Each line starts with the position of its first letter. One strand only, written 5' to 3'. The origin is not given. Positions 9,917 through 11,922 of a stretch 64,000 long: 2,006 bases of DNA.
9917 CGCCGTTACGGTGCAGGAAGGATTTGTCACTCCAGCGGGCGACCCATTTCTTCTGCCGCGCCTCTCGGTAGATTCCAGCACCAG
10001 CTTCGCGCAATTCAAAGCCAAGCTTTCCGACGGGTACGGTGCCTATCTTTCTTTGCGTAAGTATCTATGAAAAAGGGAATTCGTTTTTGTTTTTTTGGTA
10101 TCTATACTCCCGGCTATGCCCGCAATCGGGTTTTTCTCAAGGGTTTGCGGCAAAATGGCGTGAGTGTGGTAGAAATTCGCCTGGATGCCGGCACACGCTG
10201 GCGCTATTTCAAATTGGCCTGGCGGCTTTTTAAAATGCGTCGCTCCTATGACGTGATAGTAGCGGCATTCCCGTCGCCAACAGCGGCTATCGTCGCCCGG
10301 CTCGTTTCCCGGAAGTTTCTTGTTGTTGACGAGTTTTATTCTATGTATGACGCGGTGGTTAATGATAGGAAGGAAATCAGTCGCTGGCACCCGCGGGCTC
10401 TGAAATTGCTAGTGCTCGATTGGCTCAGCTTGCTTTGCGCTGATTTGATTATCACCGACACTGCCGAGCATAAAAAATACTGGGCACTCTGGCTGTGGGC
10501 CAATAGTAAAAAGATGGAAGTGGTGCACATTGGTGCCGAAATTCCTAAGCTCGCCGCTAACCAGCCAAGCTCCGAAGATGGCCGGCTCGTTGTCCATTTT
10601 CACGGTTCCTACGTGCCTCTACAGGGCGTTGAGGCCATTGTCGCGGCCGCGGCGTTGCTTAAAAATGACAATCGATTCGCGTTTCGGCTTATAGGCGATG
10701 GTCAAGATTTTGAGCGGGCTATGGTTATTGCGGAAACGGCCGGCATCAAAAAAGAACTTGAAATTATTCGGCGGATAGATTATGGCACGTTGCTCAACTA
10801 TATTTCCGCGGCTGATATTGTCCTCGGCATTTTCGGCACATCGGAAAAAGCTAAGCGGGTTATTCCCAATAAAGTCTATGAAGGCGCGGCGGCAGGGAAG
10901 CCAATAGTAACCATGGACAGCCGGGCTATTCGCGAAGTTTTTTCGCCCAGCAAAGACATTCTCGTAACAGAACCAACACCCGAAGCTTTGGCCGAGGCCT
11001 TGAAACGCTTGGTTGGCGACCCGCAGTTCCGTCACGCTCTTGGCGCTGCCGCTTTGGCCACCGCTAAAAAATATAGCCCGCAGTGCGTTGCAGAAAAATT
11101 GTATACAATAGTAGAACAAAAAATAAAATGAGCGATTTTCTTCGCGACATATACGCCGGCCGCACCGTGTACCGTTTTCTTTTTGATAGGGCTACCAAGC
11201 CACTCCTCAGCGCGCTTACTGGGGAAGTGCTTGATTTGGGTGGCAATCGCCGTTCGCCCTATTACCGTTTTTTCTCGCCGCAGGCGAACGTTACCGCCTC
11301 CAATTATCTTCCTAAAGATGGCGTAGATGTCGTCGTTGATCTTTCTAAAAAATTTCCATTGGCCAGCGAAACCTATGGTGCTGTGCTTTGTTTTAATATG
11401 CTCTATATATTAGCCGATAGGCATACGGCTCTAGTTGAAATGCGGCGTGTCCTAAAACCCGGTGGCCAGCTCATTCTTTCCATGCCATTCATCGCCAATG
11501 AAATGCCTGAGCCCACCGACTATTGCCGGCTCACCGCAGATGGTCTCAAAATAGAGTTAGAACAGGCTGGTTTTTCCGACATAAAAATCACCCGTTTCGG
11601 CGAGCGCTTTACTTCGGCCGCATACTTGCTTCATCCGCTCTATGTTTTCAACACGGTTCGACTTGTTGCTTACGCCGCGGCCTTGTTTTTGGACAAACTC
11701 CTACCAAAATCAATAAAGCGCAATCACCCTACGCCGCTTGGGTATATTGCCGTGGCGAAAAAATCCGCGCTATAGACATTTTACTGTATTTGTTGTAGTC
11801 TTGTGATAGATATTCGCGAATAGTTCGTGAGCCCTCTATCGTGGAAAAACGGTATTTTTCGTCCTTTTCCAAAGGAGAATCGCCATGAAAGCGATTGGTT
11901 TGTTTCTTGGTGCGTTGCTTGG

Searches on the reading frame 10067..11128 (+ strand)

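Call 9: search_protein_families(library=pfam, proteins=[window:10067-11128:+], max_evalue=0.001)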
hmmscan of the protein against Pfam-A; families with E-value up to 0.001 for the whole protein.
window:10067-11128:+ (354 aa): 5 families
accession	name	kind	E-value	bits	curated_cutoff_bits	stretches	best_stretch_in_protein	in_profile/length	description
PF00534.26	Glycos_transf_1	-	1.2e-17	64.5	26.4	1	167-329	9-169/172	Glycosyl transferases group 1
PF13692.12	Glyco_trans_1_4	-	2.2e-14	54.3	27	1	175-318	3-142/142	Glycosyl transferases group 1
PF13524.12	Glyco_trans_1_2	-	3.7e-13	50.1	25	1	199-340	10-137/144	Glycosyl transferase-like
PF13579.12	Glyco_trans_4_4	-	0.00012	22.9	29.7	1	14-141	25-144/158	Glycosyl transferase 4-like domain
PF13439.12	Glyco_transf_4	-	0.00083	19.9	28.5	0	32-156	41-165/170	Glycosyltransferase Family 4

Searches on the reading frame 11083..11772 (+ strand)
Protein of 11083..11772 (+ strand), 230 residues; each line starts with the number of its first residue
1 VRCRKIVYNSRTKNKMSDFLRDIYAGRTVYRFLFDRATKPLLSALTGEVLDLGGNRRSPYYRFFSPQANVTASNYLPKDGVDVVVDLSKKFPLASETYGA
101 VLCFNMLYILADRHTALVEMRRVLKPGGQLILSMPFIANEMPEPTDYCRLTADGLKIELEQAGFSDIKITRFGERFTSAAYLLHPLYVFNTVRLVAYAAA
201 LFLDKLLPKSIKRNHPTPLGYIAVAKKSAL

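Call 9: search_protein_families(library=pfam, proteins=[window:11083-11772:+], max_evalue=0.001)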
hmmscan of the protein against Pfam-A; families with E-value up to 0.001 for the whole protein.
window:11083-11772:+ (230 aa): 4 families
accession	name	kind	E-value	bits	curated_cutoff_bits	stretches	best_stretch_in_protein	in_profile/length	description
PF08241.18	Methyltransf_11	-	1.5e-09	38.8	21.2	1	70-132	32-95/95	Methyltransferase domain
PF13649.12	Methyltransf_25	-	7.5e-06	27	27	1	80-128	47-97/97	Methyltransferase domain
PF13489.12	Methyltransf_23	-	0.00012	22.3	27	1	44-164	21-159/164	Methyltransferase domain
PF08242.18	Methyltransf_12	-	0.00049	21.2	30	1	68-130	32-98/98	Methyltransferase domain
